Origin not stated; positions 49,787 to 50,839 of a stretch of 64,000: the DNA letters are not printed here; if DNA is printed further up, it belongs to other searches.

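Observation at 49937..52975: KAP P-loop NTPase plus unknown 250-aa partner as cargo between ICE backbone genes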

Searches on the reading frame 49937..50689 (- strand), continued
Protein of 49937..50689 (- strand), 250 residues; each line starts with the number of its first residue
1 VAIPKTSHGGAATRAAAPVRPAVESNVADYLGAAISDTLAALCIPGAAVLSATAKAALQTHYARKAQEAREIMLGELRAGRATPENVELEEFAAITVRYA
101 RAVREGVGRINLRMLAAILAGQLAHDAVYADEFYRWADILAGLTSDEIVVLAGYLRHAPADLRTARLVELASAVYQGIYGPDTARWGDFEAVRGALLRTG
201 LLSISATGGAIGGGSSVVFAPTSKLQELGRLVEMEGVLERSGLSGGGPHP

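Call 25: search_protein_families(library=pfam, alignment_id=A1, max_evalue=10)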
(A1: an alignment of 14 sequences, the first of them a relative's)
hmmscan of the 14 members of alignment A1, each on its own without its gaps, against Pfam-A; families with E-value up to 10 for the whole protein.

A. member 1, P0001 (250 aa): 0 families

B. families by the number of members that match (of 14 scanned): 6 families
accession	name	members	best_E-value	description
PF13328.12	HD_4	2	0.031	HD domain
PF06412.16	TraD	2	0.043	Conjugal transfer protein TraD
PF22911.1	PRAS_NT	1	0.04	Proline-rich AKT1 substrate 1, N-terminal domain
PF07041.16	DUF1327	1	0.074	Protein of unknown function (DUF1327)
PF02769.27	AIRS_C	1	0.12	AIR synthase related protein, C-terminal domain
PF05106.17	Phage_holin_3_1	1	0.21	Phage holin family (Lysis protein S)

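Call 30: predict_structure(alignment_id=A1)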
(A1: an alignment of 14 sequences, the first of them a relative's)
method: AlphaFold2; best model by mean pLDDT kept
length: 250 residues; sequences in the alignment: 14
mean_pLDDT: 45.1   pTM: 0.33
mean pLDDT of the five models: 45.1, 43.7, 42.6, 42.5, 42.2
residues with pLDDT >= 90: 0; 70-90: 0; 50-70: 79; < 50: 171
segments of 3 or more residues with pLDDT < 50: 4-55, 57-59, 80-110, 124-130, 149-168, 178-188, 205-218, 231-250
pLDDT, mean of each block of 10 residues (from residue 1): 43 33 38 43 39 49 51 48 41 43 43 52 47 56 51 39 42 52 48 55 44 41 53 44 34
secondary structure, 60 per line:
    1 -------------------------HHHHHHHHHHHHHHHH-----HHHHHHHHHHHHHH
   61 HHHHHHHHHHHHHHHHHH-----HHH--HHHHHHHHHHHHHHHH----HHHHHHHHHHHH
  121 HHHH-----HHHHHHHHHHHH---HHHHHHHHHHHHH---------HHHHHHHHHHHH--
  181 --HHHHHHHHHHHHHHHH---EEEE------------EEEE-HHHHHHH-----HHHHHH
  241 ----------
elements in order: H26-41 H47-78 H89-104 H109-124 H130-141 H145-157 H167-178 H183-198 E202-205 E218-221 H223-229 H235-240
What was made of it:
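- Tried and rejected: The model built from 14 close homologs was poor (pLDDT 45, call 30).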

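Call 34: search_protein_representatives(alignment_id=A1)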
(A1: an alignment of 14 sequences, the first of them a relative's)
Query: 14 sequences, 233 profile positions. Proteins with E-value up to 0.001 (for the whole library): 765; up to 1e-10: 601; up to 1e-30: 135. The best 150 are listed.
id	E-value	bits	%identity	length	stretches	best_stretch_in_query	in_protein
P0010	9.7e-107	371.8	-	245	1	4-230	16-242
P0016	1.2e-52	194.8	-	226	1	15-230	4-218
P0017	1.8e-49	184.4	-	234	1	7-231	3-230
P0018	2.0e-48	181.0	-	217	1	13-227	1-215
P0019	3.2e-47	177.0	-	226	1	12-228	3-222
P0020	4.1e-47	176.7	-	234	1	27-229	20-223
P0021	1.2e-46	175.2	-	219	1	38-229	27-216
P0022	2.8e-46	174.0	-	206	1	31-228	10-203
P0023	8.5e-46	172.4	-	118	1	82-171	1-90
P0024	3.1e-45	170.6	-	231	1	38-228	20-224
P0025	4.3e-45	170.1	-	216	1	15-228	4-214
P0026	1.4e-44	168.4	-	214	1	13-229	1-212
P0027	3.9e-44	167.0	-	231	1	16-229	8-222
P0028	5.5e-44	166.5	-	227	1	11-231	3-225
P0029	8.9e-44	165.8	-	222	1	14-230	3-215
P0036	4.9e-42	160.1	-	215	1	16-227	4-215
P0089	2.2e-35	138.3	-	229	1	16-229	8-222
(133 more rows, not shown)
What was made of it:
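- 49937..50689 (-): 250-aa member of a large unnamed family. The N-half is helical and carries the signature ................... (50339-50398) and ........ (50261-50302). The C-half is winged-helix-like (49970-50263) with an invariant LLRTG (50090-50104). The profile search found 765 representative clusters (call 34).
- The family is large: 765 representative clusters at E <= 1e-3 and 601 at E <= 1e-10 (call 34).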

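Call 38: search_protein_families(library=pfam, alignment_id=A2, max_evalue=0.1)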
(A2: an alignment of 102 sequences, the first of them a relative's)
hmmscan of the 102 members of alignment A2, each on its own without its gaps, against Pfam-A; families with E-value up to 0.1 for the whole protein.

A. member 1, P0001 (250 aa): 0 families

B. families by the number of members that match (of 102 scanned): 25 families
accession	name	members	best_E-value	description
PF23236.1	WH2_Lhr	2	0.015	Large helicase-related protein, winged-helix domain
PF17152.10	CHASE8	2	0.032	Periplasmic sensor domain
PF16859.10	TetR_C_11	2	0.083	Tetracyclin repressor-like, C-terminal domain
PF13488.11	Gly-zipper_Omp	1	0.0014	Glycine zipper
PF05433.20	Rick_17kDa_Anti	1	0.0037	Glycine zipper 2TM domain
PF13441.11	Gly-zipper_YMGG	1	0.015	YMGG-like Gly-zipper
PF19379.4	DUF5954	1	0.018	Family of unknown function (DUF5954)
PF21638.2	SDA1_C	1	0.023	SDA1, C-terminal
PF21770.3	MgtC_SapB_C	1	0.036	MGTC/SAPB C-terminal domain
PF22953.2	SpnB_Rossmann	1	0.037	Polyketide synthase extender module SpnB, Rossmann fold domain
PF05119.17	Terminase_4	1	0.038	Phage terminase, small subunit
PF02486.25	Rep_trans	1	0.04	Replication initiation factor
PF12845.12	TBD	1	0.04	TBD domain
PF00714.22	IFN-gamma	1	0.041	Interferon gamma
PF19689.4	DUF6190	1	0.041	Family of unknown function (DUF6190)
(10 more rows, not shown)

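Call 42: predict_structure(alignment_id=A2)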
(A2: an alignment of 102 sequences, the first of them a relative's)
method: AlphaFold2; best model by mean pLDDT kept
length: 250 residues; sequences in the alignment: 102
mean_pLDDT: 89.7   pTM: 0.79
mean pLDDT of the five models: 89.7, 89.5, 89.0, 87.5, 86.5
residues with pLDDT >= 90: 175; 70-90: 48; 50-70: 26; < 50: 1
segments of 3 or more residues with pLDDT < 50: none
pLDDT, mean of each block of 10 residues (from residue 1): 63 66 67 78 82 91 96 97 91 97 97 98 96 98 98 97 94 96 97 98 89 88 98 97 75
secondary structure, 60 per line:
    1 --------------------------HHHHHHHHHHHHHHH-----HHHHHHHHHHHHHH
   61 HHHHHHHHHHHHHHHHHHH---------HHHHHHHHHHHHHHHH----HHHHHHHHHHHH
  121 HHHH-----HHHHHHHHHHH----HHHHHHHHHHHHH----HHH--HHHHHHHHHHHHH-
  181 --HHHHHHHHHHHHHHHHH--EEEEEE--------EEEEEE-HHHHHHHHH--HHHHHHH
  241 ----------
elements in order: H27-41 H47-79 H89-104 H109-124 H130-140 H145-157 H167-179 H183-199 E202-207 E216-221 H223-231 H234-240
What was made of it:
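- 49937..50689 (-): The AF2 model has pLDDT 89.7 (call 42).
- On Winged-helix DNA-binding proteins (for the 250-aa protein's C-terminal half): The AF2 model has helices 145-157, 167-179 and 183-199 followed by a hairpin at 202-207/216-221 (call 42).
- Tried and rejected: It was redone with 102 sequences (pLDDT 89.7, call 42).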

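Call 45: find_homologous_proteins(query=A2, max_evalue=0.00001)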
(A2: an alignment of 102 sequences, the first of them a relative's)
Query A2 (102 sequences) (250 aa, profile of the alignment): 19 proteins with E <= 0.00001 among 8000 candidates.
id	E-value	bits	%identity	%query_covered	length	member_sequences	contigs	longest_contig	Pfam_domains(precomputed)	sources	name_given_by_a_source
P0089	2.7e-64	235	29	88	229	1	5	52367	-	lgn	-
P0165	1.6e-63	232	32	86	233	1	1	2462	-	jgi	-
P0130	1.6e-61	226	30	72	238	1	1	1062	-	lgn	-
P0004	7.7e-61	223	69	90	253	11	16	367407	-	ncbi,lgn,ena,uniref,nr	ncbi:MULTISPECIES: hypothetical protein [Achromobacter]|uniref:hypothetical protein n=1 Tax=Achromob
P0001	3.1e-59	218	100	100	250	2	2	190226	-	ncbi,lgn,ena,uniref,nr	ncbi:hypothetical protein [Achromobacter marplatensis]|uniref:hypothetical protein n=1 Tax=Achromoba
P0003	6.9e-59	217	69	96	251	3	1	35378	-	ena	-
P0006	7.3e-59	217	72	84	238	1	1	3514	-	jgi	jgi:hypothetical protein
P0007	1.5e-58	216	69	87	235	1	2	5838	-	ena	-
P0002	2.1e-58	215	77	100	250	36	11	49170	-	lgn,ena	-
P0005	2.6e-58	215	71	88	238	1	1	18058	-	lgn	-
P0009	9.4e-58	213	65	88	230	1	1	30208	-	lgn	-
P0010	1.0e-57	213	65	88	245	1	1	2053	-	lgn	-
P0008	1.5e-57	213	68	89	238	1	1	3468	-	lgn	-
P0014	8.1e-56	207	36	83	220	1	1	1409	-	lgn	-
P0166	4.7e-52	195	30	82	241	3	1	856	-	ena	-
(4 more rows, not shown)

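Call 46: fold_search(model_id=the predicted structure, library=pdb)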
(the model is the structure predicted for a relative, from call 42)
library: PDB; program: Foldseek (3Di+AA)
matches with E <= 10: 358; with E <= 0.001: 0
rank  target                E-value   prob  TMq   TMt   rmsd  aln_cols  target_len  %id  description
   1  8s0c_E                5.9e-02  0.63  0.23  0.17  15.8       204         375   13  H. sapiens ORC1-5 bound to double stranded DNA as part of the MCM-ORC complex (released 2024-10-02)
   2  4xgc_E                1.2e-01  0.57  0.23  0.16  18.2       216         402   12  Crystal structure of the eukaryotic origin recognition complex (released 2015-04-01)
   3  7tji_I                1.3e-01  0.93  0.30  0.21  14.3       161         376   16  S. cerevisiae ORC bound to 84 bp ARS1 DNA and Cdc6 (state 2) with flexible Orc6 N-terminal domain (released 2022-10-05)
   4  2qby_B                1.5e-01  0.89  0.30  0.21   9.3       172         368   12  Crystal structure of a heterodimer of Cdc6/Orc1 initiators bound to origin DNA (from S. solfataricus) (released 2007-09-11)
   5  8zp5_E                1.6e-01  0.33  0.21  0.14  18.6       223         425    9  Cryo-EM structure of origin recognition complex (Orc5 basic patch mutations) with ARS1 DNA bound (released 2025-04-16)
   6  7jpq_E                1.9e-01  0.33  0.20  0.14  18.6       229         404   14  ORC-O2-5: Human Origin Recognition Complex (ORC) with subunits 2,3,4,5 (released 2020-09-02)
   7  7tjh_I                2.0e-01  0.80  0.25  0.18  14.4       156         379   15  S. cerevisiae ORC bound to 84 bp ARS1 DNA and Cdc6 (state 1) with flexible Orc6 N-terminal domain (released 2022-10-05)
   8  9bcx_F                2.1e-01  0.23  0.18  0.12  17.7       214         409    7  Cryo-EM structure of the S. cerevisiae ORC-Cdc6-Mcm2-7-DNA complex with a fully closed Mcm2-Mcm5 DNA entry gate (released 2025-01-01)
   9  8zp4_E                2.8e-01  0.30  0.22  0.14  18.3       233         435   12  Cryo-EM structure of origin recognition complex (Orc1 to 5) with ARS1 DNA bound (released 2025-04-16)
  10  6os9_R                2.8e-01  0.18  0.18  0.16  20.3       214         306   10  human Neurotensin Receptor 1 (hNTSR1) - Gi1 Protein Complex in canonical conformation (C state) (released 2019-07-10)
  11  8s0e_E                3.0e-01  0.30  0.21  0.16  18.6       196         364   15  H. sapiens OCCM bound to double stranded DNA (released 2024-10-02)
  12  9gjw_E                3.0e-01  0.25  0.20  0.13  17.2       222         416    9  OCCM maturation intermediate stalled with an Arginine Finger mutation in Mcm2 (released 2025-03-05)
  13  7tjj_I                3.1e-01  0.69  0.26  0.18  13.9       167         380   15  S. cerevisiae ORC bound to 84 bp ARS1 DNA and Cdc6 (state 1) with docked Orc6 N-terminal domain (released 2022-10-05)
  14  3c18_B                3.1e-01  0.18  0.16  0.14  17.9       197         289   11  Crystal structure of nucleotidyltransferase-like protein (ZP_00538802.1) from Exiguobacterium sibiricum 255-15 at 1.90 (released 2008-02-12)
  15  7jps_E                3.3e-01  0.28  0.21  0.15  18.0       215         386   13  ORC-DNA: Human Origin Recognition Complex (ORC) with DNA bound in the core (released 2020-09-09)
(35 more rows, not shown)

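Call 47: fold_search(model_id=the predicted structure, library=viral)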
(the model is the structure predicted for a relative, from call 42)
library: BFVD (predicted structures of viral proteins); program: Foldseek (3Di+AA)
matches with E <= 10: 445; with E <= 0.001: 0
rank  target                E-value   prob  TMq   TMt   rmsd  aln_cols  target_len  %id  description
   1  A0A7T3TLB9            1.2e-01  0.51  0.23  0.08  16.6       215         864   14  (no name in the UniProt tables at hand)
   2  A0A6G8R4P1            1.2e-01  0.94  0.23  0.40  10.0       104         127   14  (no name in the UniProt tables at hand)
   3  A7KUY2                2.2e-01  0.97  0.27  0.43   4.9       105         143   10  (no name in the UniProt tables at hand)
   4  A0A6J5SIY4            2.6e-01  0.51  0.25  0.10  13.3       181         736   12  Archaeal primase DnaG/twinkle, TOPRIM domain [uncultured Caudovirales phage]
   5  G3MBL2                2.9e-01  0.97  0.29  0.27   4.8       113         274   15  Gp146 [Bacillus phage G]
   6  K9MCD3                2.9e-01  0.95  0.24  0.42   6.8        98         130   19  (no name in the UniProt tables at hand)
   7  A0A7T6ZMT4            2.9e-01  0.14  0.17  0.07  23.1       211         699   17  DNA-directed RNA polymerase [Providencia phage PSTRCR_120]
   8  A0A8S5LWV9            3.3e-01  0.92  0.24  0.53   8.1       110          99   15  Uncharacterized protein [Siphoviridae sp. ctabX13]
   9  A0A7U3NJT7            3.5e-01  0.97  0.25  0.45   4.3        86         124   21  Putative transcriptional regulator [Bacillus phage Kirov]
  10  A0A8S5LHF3            3.7e-01  0.91  0.25  0.48   6.1       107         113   16  Winged helix-turn-helix transcription repressor [Myoviridae sp. ctqMr7]
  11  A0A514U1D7            3.7e-01  0.47  0.25  0.09  18.2       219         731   11  Helicase [Gordonia phage Phendrix]
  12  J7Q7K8                3.9e-01  0.82  0.27  0.49   6.1       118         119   14  Hypothetical wHTH DNA-binding protein [Alphaspiravirus yamagawaense]
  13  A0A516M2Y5            3.9e-01  0.41  0.24  0.10  13.6       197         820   15  (no name in the UniProt tables at hand)
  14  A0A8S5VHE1            4.5e-01  0.20  0.21  0.20  32.5       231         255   12  Terminase small subunit [Siphoviridae sp. ctNxi14]
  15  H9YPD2                4.8e-01  0.95  0.25  0.57   4.5        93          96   16  (no name in the UniProt tables at hand)
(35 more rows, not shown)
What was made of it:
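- Its C-terminal half is winged-helix-like (calls 42, 46, 47).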

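Call 68: search_protein_families(library=padloc, alignment_id=A2, max_evalue=0.01)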
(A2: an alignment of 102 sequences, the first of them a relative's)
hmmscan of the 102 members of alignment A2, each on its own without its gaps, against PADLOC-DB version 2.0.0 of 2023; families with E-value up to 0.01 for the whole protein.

A. member 1, P0001 (250 aa): 0 families

B. families by the number of members that match (of 102 scanned): 3 families
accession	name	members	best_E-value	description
PDLC03853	LmuA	1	0.0011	-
PDLC04631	PDC-M40C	1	0.0012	-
PDLC00016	DruF2|DruF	1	0.0021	Unknown function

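Call 69: list_cluster_members(proteins=[P0016, P0017, P0018, P0019, P0020, P0024, P0027, P0036, P0089, P0015])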
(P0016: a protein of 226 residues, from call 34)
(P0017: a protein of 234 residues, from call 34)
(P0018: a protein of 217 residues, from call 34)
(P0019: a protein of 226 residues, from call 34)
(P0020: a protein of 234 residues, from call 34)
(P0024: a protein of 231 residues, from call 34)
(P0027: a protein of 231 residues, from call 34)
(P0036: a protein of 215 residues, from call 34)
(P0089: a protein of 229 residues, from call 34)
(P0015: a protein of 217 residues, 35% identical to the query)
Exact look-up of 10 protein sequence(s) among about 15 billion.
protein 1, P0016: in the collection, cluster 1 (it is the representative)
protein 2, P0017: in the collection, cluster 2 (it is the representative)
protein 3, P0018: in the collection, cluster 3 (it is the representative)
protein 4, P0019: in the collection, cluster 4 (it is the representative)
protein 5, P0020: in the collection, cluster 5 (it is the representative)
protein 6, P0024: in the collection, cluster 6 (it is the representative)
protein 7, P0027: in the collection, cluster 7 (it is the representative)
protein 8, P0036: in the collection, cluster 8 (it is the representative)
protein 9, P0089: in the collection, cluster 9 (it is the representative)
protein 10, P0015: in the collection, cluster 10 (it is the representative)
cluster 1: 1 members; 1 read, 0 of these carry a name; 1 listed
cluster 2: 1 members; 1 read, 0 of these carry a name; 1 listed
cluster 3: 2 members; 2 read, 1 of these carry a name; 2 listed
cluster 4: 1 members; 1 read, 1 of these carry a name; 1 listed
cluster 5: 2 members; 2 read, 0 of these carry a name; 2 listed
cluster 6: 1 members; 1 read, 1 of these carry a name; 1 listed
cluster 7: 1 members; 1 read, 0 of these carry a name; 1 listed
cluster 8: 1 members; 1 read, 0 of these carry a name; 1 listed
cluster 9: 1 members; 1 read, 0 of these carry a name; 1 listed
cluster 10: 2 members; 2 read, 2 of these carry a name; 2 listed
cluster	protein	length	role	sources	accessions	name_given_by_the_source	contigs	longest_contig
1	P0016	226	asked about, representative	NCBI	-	-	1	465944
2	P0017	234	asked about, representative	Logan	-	-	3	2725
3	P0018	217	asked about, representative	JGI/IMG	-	-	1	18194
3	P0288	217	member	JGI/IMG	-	hypothetical protein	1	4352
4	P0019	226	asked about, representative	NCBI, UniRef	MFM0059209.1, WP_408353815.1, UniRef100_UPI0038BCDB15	hypothetical protein PQR64_26615 [Paraburkholderia phytofirmans] | hypothetical protein n=1 Tax=Paraburkholderia phytofirmans TaxID=261302 ...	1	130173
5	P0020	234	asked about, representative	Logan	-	-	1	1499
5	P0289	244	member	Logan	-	-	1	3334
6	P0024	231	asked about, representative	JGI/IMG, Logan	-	hypothetical protein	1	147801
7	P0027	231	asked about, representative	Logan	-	-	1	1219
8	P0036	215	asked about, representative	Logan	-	-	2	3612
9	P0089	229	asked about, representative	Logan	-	-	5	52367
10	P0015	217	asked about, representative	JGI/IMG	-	hypothetical protein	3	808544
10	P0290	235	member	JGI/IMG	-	hypothetical protein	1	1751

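Call 79: search_solved_structures(query=A2, max_evalue=1)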
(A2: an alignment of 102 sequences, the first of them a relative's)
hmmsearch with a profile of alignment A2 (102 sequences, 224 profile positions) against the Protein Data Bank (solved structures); distinct sequences matched with E-value up to 1: 2.
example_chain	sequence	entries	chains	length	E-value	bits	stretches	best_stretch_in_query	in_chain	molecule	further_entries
2i6e_A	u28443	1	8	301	0.27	13.9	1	95-136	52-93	Hypothetical protein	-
6o9a_A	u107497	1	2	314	0.29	13.8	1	95-136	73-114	Chorismate dehydratase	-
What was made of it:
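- On Abi-alpha / DUF4393 and other named small Abi or wHTH families (for the 250-aa protein): The PDB profile search found nothing below E 0.27 (call 79).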

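Call 96: search_dna_similar(query=window:49937-50689:-, collection=phages, mode=protein, max_evalue=0.001, max_rows=15)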
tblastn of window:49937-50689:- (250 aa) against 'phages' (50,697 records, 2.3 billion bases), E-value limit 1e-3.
No match.
